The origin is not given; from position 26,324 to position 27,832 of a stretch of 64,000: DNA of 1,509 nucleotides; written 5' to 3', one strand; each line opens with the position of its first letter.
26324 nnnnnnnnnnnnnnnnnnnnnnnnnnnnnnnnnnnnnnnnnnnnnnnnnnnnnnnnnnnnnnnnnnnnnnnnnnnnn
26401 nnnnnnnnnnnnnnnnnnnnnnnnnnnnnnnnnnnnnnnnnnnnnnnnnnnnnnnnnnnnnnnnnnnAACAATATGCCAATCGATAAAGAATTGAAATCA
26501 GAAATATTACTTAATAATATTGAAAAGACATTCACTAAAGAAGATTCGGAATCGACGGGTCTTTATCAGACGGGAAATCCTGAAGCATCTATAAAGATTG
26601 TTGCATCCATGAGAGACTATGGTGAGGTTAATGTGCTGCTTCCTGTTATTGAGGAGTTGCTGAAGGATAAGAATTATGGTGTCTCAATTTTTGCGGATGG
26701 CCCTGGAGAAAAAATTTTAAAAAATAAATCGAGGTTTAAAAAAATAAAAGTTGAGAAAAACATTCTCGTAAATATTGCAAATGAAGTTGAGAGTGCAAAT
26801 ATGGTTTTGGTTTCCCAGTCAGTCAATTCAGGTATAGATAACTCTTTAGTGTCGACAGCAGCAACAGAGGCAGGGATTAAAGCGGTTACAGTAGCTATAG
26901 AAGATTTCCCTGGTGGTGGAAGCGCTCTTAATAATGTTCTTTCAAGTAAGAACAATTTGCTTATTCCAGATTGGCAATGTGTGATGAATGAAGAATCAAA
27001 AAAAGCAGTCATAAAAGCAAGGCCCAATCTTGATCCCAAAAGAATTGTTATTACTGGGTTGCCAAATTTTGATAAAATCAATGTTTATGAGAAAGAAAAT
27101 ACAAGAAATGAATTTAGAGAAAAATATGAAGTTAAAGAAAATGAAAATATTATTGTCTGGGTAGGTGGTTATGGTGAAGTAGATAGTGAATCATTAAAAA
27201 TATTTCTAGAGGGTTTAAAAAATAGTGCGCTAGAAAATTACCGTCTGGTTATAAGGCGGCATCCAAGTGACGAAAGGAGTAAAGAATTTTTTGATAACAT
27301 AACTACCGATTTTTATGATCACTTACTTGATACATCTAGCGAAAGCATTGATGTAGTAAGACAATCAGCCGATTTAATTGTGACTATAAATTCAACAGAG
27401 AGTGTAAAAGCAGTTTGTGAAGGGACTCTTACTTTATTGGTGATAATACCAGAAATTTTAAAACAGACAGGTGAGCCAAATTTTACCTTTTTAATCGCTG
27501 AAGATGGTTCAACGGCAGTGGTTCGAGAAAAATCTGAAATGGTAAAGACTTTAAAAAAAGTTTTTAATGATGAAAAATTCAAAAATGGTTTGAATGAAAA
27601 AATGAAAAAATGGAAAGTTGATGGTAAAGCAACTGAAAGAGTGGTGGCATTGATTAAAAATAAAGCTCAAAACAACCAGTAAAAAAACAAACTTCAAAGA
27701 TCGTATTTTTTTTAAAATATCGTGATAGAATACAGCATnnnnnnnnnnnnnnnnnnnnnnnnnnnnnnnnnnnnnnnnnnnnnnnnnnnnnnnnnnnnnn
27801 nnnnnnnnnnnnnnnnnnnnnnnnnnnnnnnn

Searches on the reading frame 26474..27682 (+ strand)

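Call 29: search_protein_families(library=pfam, proteins=[window:26474-27682:+], max_evalue=0.001)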
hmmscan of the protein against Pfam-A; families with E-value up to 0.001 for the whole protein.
window:26474-27682:+ (402 aa): 2 families
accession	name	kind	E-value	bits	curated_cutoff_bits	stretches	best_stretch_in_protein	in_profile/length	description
PF04464.20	Glyphos_transf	-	6.2e-11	42.3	22.1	1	159-304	129-273/367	CDP-Glycerol:Poly(glycerophosphate) glycerophosphotransferase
PF02350.25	Epimerase_2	-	1.6e-06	27.6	30.6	1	166-395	124-347/347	UDP-N-acetylglucosamine 2-epimerase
